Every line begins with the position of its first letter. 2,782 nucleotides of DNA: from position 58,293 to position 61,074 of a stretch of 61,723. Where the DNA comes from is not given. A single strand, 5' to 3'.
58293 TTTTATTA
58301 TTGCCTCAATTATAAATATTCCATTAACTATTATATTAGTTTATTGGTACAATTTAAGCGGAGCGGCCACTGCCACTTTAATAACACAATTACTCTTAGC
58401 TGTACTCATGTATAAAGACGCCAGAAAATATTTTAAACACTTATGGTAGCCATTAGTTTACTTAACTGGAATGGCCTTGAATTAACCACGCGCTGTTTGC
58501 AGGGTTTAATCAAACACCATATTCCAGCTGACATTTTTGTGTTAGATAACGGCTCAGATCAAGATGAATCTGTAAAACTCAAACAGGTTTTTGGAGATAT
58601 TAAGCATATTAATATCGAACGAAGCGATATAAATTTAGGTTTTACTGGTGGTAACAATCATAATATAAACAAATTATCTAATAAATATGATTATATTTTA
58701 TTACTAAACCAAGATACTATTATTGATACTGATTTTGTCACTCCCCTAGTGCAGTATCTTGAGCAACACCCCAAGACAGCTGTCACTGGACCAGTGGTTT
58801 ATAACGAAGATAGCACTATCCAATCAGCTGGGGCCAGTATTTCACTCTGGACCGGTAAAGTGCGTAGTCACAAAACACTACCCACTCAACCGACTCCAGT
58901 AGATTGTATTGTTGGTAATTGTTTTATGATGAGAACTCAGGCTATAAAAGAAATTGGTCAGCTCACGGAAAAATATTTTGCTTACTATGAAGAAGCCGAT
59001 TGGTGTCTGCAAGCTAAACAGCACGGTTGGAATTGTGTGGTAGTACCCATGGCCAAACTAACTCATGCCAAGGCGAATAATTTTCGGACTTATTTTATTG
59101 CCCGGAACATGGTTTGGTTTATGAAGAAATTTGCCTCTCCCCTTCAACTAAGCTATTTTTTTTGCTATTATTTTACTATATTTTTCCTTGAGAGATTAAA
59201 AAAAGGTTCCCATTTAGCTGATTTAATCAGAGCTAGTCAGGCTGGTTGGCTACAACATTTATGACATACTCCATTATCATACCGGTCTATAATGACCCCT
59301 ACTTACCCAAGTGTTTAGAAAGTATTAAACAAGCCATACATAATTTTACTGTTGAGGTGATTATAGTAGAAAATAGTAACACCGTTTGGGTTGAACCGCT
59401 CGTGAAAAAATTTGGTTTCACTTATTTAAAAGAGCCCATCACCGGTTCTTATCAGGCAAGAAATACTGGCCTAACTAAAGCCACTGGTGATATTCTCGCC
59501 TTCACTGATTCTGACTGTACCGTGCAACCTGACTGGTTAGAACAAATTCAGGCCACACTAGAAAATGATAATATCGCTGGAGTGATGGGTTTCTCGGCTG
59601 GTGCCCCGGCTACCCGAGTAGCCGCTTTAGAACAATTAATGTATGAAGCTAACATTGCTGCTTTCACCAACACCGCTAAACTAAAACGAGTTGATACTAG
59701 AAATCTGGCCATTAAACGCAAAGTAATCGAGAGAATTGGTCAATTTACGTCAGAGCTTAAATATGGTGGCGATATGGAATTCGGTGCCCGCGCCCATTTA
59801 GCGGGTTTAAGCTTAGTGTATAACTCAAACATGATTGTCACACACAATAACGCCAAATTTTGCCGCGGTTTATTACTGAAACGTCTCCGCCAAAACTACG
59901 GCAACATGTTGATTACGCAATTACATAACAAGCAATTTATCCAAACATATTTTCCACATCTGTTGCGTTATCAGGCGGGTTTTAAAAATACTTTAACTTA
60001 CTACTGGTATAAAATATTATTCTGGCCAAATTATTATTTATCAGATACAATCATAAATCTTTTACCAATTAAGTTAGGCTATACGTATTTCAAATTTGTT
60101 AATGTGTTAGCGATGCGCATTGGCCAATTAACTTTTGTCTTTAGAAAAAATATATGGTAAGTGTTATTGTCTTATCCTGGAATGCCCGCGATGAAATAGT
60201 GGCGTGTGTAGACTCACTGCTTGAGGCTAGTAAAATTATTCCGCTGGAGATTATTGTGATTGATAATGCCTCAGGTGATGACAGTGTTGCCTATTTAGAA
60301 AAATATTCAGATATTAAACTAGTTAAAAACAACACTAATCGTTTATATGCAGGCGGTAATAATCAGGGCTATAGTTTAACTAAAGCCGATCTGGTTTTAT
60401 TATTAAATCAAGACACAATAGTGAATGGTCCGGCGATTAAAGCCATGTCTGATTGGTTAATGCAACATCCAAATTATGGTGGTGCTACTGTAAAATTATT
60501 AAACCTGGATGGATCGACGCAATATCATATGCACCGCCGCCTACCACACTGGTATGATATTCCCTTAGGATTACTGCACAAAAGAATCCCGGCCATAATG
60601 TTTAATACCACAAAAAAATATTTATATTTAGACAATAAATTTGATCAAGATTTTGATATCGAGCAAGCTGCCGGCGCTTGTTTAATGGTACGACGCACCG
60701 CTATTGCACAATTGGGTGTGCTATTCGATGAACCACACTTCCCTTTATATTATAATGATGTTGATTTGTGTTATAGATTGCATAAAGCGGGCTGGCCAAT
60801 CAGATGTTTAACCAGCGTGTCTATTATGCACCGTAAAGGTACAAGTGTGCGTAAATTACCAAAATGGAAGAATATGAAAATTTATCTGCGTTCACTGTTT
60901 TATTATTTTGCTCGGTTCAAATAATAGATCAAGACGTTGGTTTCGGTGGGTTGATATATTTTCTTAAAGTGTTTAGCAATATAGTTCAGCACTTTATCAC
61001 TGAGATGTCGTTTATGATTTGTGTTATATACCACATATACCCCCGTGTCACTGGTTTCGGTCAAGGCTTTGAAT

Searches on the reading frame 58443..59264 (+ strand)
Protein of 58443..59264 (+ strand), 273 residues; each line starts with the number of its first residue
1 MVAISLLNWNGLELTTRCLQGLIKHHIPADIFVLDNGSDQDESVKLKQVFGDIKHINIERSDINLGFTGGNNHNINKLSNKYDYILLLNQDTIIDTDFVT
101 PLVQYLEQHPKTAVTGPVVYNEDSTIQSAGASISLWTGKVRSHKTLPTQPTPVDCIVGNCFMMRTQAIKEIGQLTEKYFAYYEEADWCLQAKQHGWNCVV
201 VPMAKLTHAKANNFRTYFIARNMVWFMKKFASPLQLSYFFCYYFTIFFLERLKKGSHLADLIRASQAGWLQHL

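Call 75: search_protein_families(library=pfam, proteins=[window:58443-59264:+], max_evalue=0.001)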
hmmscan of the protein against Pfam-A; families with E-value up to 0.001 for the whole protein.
window:58443-59264:+ (273 aa): 4 families
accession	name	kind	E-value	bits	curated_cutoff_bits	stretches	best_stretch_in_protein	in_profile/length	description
PF00535.33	Glycos_transf_2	-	3.5e-15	56.8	23.3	1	10-172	8-168/168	Glycosyl transferase family 2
PF13641.12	Glyco_tranf_2_3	-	2.3e-13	51.1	27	1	8-218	9-221/230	Glycosyltransferase like family 2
PF13632.12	Glyco_trans_2_3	-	6.4e-11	42.9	27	1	84-216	1-131/198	Glycosyl transferase family group 2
PF13506.12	Glyco_transf_21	-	8.5e-07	29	21.7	1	79-225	28-172/174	Glycosyl transferase family 21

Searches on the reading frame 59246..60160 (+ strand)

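Call 75: search_protein_families(library=pfam, proteins=[window:59246-60160:+], max_evalue=0.001)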
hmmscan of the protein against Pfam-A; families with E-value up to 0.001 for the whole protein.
window:59246-60160:+ (304 aa): 5 families
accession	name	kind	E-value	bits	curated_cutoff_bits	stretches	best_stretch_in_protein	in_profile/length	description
PF00535.33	Glycos_transf_2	-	2.7e-22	79.9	23.3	1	9-119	1-117/168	Glycosyl transferase family 2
PF13641.12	Glyco_tranf_2_3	-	1.3e-11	45.4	27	1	8-218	3-229/230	Glycosyltransferase like family 2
PF13506.12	Glyco_transf_21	-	8.7e-09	35.5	21.7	1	74-201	24-155/174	Glycosyl transferase family 21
PF10111.15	Glyco_tranf_2_2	-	3.9e-07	30.3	27.3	1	9-106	1-107/276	Glycosyltransferase like family 2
PF13632.12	Glyco_trans_2_3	-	5.2e-06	26.8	27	1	86-263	4-189/198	Glycosyl transferase family group 2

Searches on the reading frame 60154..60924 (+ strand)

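Call 75: search_protein_families(library=pfam, proteins=[window:60154-60924:+], max_evalue=0.001)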
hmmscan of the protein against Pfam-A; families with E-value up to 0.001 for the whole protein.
window:60154-60924:+ (256 aa): 2 families
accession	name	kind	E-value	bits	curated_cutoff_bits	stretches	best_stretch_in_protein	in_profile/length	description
PF00535.33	Glycos_transf_2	-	1.6e-18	67.7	23.3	1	3-183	1-163/168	Glycosyl transferase family 2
PF13641.12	Glyco_tranf_2_3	-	1e-13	52.3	27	1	2-235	3-220/230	Glycosyltransferase like family 2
